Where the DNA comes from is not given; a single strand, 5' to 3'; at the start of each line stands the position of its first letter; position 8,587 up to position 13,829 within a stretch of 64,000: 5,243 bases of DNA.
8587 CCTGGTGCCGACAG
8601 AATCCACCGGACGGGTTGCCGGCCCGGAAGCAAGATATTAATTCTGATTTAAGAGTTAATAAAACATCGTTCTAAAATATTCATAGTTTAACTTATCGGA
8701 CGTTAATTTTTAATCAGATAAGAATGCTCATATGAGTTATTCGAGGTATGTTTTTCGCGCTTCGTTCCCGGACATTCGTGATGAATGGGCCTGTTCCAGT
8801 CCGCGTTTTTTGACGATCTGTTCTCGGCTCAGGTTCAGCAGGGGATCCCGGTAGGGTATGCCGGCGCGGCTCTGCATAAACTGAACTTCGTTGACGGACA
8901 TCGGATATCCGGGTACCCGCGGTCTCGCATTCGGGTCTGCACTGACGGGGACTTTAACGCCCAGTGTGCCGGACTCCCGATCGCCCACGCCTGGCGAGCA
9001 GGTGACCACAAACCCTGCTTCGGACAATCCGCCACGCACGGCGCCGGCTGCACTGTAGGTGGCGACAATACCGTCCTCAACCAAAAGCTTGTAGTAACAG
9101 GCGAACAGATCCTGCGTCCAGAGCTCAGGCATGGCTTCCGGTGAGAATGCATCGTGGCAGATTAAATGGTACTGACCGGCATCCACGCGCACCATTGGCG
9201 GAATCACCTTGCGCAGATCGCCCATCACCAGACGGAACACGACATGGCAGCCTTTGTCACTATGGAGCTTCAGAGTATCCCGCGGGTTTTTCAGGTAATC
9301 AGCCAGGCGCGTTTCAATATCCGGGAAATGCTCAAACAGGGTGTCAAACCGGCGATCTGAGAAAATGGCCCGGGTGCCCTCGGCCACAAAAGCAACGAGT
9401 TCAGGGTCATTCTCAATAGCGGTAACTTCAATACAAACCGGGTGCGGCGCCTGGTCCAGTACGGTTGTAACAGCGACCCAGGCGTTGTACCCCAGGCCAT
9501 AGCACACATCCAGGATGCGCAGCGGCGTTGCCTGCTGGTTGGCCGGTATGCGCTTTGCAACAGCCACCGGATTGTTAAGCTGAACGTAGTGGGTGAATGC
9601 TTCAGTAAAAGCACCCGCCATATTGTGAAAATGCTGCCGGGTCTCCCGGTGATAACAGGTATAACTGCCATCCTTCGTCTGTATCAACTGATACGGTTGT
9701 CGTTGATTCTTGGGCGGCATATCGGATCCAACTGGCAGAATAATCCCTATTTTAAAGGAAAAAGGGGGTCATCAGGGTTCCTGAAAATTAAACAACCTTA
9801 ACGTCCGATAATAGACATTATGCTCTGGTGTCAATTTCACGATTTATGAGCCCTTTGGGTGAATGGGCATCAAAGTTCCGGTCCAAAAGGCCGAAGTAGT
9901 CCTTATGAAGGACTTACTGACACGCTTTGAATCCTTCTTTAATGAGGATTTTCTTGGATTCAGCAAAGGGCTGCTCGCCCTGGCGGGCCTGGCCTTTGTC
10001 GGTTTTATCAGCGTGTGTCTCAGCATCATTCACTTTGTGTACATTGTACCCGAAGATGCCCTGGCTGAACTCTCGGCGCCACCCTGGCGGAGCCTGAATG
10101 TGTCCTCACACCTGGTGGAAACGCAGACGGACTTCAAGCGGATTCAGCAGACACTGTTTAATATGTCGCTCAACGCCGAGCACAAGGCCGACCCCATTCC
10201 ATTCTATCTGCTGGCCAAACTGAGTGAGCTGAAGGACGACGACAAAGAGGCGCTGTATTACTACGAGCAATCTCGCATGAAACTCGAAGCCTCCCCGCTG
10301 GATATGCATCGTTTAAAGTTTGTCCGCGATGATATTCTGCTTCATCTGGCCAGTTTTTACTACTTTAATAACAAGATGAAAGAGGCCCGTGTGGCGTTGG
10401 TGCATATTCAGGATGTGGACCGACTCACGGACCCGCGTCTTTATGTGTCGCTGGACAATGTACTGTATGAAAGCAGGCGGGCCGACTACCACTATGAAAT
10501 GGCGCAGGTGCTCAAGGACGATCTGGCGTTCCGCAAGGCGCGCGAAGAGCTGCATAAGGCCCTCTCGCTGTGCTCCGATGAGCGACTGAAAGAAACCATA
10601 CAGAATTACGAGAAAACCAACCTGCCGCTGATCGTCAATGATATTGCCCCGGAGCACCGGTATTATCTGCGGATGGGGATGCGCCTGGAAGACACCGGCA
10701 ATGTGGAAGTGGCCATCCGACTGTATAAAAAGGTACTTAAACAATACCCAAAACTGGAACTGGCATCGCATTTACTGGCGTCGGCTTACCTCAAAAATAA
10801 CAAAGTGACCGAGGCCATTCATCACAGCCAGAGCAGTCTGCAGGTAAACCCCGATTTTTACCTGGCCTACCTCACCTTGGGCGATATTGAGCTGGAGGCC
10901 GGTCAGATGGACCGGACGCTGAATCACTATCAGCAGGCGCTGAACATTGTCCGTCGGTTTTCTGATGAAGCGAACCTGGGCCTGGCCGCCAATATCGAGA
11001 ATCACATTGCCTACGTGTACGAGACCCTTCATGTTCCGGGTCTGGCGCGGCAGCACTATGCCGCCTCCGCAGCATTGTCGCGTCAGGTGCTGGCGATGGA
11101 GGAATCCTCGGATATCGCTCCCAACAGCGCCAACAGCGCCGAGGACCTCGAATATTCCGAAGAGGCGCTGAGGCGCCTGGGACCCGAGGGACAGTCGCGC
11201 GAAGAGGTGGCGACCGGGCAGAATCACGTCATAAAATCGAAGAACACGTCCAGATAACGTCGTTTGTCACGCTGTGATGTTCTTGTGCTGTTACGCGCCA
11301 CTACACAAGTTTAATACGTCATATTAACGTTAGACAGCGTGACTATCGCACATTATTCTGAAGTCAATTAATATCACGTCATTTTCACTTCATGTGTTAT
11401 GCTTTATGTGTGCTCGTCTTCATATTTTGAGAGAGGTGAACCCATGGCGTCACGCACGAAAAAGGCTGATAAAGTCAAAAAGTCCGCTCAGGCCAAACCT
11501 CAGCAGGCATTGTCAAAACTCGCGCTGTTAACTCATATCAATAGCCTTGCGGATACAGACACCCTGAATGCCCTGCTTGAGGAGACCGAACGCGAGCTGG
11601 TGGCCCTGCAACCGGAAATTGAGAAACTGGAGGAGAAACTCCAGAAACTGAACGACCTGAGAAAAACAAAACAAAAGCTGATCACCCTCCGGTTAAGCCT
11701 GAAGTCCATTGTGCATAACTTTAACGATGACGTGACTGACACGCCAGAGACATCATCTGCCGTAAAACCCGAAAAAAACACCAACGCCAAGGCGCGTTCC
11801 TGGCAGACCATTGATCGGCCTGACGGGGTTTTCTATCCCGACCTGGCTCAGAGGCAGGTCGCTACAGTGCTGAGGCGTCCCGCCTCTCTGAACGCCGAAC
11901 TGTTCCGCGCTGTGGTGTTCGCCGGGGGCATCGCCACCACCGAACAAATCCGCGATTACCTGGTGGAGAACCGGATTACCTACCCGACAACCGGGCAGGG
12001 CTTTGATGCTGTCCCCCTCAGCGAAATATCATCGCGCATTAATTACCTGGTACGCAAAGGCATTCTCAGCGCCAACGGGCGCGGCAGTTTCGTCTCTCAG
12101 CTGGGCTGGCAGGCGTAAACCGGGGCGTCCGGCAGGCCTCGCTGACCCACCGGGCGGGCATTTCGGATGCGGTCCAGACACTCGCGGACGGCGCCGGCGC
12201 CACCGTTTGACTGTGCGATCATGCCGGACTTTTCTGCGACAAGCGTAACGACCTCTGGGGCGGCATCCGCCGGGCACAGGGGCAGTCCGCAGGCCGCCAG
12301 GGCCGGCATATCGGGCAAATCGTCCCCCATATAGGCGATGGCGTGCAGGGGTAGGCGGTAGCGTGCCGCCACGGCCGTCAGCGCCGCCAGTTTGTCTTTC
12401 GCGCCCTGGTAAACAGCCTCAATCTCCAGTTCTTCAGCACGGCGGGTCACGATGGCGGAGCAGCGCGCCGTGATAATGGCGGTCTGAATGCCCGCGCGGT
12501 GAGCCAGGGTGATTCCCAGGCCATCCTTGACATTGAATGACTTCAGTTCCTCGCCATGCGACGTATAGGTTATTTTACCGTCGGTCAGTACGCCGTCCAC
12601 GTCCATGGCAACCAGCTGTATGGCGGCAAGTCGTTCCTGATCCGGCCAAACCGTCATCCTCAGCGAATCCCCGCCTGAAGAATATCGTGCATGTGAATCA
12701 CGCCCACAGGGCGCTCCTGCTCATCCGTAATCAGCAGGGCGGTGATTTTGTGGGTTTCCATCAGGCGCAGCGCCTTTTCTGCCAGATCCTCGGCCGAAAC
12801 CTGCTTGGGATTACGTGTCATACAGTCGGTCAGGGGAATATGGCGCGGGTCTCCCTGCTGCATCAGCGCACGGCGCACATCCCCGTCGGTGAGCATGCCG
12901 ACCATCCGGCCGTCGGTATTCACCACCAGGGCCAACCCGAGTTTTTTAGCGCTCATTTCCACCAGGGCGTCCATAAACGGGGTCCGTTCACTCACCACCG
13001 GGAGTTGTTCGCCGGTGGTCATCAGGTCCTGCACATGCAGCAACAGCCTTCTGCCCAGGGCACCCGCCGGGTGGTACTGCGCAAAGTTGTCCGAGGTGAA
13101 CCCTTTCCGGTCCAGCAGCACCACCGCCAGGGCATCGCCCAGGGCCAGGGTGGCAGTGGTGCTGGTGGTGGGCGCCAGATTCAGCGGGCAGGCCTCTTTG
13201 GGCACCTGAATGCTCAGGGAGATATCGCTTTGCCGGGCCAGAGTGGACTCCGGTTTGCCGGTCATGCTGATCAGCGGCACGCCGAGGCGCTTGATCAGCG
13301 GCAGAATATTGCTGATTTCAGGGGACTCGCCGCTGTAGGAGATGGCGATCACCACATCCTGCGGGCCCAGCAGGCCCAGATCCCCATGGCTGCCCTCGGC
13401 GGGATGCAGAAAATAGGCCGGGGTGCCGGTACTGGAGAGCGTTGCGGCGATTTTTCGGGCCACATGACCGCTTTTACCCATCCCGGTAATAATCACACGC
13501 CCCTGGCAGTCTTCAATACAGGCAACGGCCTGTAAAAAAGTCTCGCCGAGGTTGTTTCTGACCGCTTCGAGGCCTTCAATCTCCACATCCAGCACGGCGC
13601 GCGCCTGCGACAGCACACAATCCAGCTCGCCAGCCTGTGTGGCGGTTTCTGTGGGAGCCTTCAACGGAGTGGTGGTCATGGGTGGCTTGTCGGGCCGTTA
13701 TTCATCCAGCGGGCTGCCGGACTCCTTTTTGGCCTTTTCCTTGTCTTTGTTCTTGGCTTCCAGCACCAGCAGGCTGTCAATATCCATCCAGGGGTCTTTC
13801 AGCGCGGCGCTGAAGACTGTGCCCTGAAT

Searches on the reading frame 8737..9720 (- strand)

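Call 87: search_protein_families(library=pfam, proteins=[window:8737-9720:-], max_evalue=0.0001)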
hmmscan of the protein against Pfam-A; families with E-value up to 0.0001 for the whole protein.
window:8737-9720:- (327 aa): 1 family
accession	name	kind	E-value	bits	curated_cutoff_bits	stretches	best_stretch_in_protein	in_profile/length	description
PF05430.17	Methyltransf_30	-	7.5e-24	84.4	22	1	136-256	8-123/124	S-adenosyl-L-methionine-dependent methyltransferase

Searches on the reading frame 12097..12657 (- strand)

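Call 21: search_protein_families(library=pfam, proteins=[window:12097-12657:-], max_evalue=0.01)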
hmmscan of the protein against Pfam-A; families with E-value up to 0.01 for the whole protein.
window:12097-12657:- (186 aa): 2 families
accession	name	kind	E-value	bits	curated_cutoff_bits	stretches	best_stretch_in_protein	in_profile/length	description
PF00702.32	Hydrolase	-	3.5e-07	31.2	26.4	1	52-124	110-191/191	haloacid dehalogenase-like hydrolase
PF08282.18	Hydrolase_3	-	0.00023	21.4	20.9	1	82-139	181-238/255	haloacid dehalogenase-like hydrolase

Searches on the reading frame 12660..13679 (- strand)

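Call 21: search_protein_families(library=pfam, proteins=[window:12660-13679:-], max_evalue=0.01)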
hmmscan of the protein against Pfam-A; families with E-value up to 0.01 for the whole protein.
window:12660-13679:- (339 aa): 2 families
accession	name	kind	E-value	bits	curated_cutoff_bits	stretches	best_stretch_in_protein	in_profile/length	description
PF01380.27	SIS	-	1.7e-31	109.2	25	1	58-186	4-130/131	SIS domain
PF00571.33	CBS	-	4.4e-23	81.8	24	2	285-336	3-54/57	CBS domain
